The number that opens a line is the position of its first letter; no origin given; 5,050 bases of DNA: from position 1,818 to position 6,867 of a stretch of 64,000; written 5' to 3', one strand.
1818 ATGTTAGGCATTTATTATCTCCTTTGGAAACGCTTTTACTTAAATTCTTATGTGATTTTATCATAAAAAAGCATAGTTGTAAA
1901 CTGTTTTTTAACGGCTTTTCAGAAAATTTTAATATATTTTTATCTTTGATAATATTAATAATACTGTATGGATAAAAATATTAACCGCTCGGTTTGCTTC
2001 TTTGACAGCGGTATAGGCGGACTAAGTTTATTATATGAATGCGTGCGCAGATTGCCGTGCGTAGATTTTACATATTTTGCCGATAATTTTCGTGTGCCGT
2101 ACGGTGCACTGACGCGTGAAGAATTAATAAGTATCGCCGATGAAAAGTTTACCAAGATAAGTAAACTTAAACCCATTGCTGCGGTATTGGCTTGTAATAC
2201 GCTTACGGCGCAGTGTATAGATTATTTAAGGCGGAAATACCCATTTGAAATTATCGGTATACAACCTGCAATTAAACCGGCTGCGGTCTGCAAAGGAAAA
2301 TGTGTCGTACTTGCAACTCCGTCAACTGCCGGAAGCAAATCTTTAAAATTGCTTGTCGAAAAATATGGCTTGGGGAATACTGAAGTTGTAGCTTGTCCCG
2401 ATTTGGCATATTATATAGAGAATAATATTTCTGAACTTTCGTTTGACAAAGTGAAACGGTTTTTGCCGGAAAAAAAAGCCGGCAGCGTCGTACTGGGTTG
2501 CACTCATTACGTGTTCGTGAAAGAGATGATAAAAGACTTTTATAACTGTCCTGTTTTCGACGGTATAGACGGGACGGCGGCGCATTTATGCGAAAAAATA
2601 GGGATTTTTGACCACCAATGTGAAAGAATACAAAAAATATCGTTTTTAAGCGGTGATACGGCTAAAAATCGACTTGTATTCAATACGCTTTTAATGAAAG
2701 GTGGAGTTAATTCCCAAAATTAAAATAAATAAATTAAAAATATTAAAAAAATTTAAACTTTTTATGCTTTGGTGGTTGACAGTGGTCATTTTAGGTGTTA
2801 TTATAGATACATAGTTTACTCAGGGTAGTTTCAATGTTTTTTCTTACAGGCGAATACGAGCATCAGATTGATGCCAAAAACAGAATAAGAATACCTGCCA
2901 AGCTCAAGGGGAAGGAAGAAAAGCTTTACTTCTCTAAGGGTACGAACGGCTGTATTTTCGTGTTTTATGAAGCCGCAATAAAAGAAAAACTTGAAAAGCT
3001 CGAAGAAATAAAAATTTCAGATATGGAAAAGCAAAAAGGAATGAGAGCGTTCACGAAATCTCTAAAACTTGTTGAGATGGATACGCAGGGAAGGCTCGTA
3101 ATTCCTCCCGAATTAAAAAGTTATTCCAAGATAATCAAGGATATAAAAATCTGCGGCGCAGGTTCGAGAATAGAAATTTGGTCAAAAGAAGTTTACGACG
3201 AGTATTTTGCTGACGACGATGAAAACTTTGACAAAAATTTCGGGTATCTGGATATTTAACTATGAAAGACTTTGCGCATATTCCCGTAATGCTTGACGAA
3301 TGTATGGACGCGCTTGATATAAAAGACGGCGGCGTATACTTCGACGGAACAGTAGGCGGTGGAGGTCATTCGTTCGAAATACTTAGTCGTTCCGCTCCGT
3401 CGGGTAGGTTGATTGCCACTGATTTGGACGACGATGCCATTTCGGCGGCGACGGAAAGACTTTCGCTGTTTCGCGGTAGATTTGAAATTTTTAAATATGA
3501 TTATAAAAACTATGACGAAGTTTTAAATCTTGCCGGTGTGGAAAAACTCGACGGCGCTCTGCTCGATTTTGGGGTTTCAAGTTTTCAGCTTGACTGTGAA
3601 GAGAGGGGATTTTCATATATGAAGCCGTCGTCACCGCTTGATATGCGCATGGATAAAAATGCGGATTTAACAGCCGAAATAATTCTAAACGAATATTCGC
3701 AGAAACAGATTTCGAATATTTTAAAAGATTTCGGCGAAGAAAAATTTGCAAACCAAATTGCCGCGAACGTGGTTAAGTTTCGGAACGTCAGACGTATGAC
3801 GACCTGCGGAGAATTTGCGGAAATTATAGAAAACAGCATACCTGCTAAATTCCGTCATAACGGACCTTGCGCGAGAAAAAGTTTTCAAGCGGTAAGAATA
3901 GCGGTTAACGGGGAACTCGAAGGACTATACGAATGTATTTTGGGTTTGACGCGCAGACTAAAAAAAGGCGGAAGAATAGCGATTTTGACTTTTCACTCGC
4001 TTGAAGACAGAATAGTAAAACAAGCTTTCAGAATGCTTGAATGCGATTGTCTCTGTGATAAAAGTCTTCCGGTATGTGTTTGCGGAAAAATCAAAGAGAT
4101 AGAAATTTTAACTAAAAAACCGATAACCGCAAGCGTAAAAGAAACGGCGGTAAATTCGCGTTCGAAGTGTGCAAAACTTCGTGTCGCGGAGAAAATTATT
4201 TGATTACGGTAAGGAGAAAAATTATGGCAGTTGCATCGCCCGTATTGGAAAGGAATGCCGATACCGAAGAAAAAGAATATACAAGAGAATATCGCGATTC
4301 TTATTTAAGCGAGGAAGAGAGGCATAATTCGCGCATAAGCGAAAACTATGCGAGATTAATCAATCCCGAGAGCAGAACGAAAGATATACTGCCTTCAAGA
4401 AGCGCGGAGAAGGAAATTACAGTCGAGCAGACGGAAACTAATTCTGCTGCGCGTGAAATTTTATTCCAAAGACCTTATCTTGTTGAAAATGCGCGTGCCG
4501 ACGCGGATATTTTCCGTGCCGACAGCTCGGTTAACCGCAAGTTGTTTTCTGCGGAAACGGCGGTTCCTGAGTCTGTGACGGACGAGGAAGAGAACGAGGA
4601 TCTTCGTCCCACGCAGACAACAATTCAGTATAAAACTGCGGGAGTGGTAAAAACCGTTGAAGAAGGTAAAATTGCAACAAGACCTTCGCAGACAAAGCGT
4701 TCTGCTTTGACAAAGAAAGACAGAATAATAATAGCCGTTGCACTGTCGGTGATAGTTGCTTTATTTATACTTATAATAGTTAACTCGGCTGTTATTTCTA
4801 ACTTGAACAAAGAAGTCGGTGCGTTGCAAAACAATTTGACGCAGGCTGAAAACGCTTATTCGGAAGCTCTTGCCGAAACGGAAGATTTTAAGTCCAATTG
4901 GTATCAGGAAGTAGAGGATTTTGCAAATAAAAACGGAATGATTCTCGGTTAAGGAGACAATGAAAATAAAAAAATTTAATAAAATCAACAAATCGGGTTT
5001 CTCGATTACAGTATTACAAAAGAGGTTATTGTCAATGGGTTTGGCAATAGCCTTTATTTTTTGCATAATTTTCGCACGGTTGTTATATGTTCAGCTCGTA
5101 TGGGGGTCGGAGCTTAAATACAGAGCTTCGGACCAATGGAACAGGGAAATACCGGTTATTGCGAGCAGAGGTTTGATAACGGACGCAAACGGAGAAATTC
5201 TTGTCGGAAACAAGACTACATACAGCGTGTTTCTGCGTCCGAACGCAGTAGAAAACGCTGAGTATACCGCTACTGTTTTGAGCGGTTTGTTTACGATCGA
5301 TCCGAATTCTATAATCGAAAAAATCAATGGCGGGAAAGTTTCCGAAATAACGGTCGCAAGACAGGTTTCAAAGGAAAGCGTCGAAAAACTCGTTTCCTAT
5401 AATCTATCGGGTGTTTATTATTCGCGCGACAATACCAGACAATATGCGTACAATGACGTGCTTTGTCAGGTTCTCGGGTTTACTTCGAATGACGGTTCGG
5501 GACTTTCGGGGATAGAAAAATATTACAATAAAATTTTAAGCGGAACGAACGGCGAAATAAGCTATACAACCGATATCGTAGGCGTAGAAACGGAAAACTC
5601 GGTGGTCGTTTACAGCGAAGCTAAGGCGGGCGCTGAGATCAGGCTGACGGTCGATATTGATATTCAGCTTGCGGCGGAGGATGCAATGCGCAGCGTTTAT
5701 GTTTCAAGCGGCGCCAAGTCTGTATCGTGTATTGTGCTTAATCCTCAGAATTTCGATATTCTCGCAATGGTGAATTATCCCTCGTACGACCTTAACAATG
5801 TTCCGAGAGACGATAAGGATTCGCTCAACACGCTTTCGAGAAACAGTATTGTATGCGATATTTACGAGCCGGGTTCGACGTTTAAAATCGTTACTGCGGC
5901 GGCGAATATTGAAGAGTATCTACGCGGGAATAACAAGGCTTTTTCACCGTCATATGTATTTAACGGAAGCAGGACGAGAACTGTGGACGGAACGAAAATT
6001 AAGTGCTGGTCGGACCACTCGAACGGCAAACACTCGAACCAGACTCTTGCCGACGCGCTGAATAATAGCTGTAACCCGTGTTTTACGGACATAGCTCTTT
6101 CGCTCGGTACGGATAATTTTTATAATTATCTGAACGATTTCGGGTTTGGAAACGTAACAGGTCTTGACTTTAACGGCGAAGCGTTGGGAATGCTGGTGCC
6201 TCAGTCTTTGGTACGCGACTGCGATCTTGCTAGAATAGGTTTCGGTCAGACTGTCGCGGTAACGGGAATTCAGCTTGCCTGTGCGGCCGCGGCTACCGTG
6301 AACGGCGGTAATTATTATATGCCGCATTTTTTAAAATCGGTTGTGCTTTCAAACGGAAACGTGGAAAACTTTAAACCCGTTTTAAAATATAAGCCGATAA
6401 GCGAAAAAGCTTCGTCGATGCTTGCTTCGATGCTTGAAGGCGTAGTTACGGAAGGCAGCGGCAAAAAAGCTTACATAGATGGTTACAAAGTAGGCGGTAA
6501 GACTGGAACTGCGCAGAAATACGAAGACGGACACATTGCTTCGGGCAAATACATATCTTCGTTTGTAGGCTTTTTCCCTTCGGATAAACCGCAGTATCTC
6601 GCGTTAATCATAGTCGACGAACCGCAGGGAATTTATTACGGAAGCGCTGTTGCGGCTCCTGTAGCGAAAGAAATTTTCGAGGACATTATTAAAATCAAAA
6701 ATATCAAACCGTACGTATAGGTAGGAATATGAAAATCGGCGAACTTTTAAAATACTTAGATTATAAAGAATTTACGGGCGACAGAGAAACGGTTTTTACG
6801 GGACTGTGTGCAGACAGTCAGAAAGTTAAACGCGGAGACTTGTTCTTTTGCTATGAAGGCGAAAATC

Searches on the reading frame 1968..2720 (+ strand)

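Call 20: search_protein_families(library=pfam, proteins=[window:1968-2720:+], max_evalue=0.00001)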
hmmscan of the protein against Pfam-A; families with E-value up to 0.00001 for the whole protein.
window:1968-2720:+ (251 aa): 1 family
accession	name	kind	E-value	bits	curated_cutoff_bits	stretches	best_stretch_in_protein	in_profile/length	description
PF01177.27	Asp_Glu_race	-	3.3e-10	40.6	31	1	64-205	63-209/211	Asp/Glu/Hydantoin racemase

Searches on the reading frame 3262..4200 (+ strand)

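Call 20: search_protein_families(library=pfam, proteins=[window:3262-4200:+], max_evalue=0.00001)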
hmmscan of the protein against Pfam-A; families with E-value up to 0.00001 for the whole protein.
window:3262-4200:+ (313 aa): 1 family
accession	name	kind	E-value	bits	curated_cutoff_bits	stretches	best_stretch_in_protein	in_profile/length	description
PF01795.25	Methyltransf_5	-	4.2e-104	348.8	27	1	4-312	2-309/309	MraW methylase family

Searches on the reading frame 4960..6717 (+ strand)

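Call 20: search_protein_families(library=pfam, proteins=[window:4960-6717:+], max_evalue=0.00001)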
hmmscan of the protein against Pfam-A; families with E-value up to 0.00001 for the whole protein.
window:4960-6717:+ (586 aa): 2 families
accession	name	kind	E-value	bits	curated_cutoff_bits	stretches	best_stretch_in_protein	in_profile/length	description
PF00905.27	Transpeptidase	-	2.1e-67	227.9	22.1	1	256-574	2-299/299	Penicillin binding protein transpeptidase domain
PF03717.20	PBP_dimer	-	9.3e-23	82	24.4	1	68-213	4-178/180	Penicillin-binding Protein dimerisation domain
